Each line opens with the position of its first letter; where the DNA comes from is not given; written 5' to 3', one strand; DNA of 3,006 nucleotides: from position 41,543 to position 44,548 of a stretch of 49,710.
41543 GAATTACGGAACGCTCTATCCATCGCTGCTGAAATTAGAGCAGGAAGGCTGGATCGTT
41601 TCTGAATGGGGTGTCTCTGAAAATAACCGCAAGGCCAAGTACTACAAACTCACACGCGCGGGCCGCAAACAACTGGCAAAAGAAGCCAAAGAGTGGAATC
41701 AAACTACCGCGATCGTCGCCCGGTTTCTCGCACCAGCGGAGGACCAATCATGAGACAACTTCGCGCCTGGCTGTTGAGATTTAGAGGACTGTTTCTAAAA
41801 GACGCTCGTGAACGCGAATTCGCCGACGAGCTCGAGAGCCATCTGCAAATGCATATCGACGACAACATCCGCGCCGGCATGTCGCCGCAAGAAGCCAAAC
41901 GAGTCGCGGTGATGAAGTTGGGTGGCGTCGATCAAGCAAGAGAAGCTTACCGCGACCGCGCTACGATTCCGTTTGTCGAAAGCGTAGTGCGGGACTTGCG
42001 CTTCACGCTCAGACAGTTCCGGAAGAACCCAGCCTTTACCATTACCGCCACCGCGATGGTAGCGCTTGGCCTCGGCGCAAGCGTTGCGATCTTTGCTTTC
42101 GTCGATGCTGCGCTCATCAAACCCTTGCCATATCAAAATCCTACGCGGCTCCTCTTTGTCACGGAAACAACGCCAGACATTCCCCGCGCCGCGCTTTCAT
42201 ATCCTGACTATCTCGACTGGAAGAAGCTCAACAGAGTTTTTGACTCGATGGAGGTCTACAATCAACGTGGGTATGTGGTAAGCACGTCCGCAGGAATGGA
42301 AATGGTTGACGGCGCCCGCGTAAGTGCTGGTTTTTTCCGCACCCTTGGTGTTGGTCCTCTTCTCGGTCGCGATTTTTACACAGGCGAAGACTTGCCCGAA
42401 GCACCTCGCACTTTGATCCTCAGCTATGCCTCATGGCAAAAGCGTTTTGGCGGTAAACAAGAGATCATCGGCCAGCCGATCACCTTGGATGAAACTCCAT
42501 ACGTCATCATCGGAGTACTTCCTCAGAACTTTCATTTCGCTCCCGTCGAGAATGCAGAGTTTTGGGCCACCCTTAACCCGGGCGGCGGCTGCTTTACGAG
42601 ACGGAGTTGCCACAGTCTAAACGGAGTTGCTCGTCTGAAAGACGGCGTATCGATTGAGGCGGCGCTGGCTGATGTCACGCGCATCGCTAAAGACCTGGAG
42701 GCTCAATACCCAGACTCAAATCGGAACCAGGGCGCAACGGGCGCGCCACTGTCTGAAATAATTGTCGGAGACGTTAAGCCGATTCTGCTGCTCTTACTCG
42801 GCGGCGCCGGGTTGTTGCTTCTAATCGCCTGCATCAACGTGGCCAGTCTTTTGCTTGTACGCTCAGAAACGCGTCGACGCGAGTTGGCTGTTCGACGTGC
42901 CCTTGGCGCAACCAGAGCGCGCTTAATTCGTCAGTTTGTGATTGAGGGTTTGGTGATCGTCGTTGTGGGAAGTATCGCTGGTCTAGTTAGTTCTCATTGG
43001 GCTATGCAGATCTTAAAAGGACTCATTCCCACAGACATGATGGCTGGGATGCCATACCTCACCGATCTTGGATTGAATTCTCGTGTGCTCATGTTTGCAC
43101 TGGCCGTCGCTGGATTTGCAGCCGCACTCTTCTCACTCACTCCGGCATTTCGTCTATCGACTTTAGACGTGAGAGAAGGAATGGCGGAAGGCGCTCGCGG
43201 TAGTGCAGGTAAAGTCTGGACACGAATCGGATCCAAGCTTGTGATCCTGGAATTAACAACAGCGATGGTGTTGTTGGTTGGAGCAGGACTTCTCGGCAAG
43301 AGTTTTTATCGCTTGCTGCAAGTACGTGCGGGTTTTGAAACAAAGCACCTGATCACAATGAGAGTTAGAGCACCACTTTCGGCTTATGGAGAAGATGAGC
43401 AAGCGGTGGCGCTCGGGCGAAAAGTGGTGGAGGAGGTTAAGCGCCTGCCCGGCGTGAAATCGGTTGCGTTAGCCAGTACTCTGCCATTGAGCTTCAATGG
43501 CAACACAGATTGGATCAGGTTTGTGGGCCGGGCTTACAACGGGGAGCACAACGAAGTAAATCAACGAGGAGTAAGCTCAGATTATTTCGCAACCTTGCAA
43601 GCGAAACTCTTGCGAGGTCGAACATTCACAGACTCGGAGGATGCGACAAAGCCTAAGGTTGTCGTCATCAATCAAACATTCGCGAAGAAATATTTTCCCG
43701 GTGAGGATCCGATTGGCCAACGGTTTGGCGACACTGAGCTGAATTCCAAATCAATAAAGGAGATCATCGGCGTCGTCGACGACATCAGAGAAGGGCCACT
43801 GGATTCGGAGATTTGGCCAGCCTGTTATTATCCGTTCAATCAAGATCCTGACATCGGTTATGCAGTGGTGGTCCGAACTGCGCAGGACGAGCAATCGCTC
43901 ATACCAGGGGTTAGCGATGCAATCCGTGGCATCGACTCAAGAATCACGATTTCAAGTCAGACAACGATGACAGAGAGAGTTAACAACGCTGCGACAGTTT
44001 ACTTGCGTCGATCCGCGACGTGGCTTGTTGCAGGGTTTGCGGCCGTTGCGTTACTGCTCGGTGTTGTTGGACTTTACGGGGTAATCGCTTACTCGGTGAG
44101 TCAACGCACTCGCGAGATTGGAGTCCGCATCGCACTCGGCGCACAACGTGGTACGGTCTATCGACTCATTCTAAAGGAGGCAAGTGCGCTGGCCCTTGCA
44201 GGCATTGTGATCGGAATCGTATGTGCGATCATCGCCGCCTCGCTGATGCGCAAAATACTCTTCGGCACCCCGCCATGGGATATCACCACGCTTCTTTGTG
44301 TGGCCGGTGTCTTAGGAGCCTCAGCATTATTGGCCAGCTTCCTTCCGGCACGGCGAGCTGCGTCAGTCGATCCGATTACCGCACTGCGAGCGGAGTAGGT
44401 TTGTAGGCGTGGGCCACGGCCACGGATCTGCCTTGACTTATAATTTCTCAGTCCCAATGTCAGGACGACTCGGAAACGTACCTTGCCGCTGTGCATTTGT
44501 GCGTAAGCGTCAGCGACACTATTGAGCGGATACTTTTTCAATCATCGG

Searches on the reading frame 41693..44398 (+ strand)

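Call 38: search_protein_families(library=pfam, proteins=[window:41693-44398:+], max_evalue=0.001)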
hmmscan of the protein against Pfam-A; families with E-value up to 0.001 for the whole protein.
window:41693-44398:+ (901 aa): 2 families
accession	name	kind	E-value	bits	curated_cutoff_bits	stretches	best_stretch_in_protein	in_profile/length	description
PF12704.14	MacB_PCD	-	1.1e-35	124.2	27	2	117-330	2-206/207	MacB-like periplasmic core domain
PF02687.27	FtsX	-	1.9e-30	105.8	25.5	2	782-893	3-119/120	FtsX-like permease C-terminal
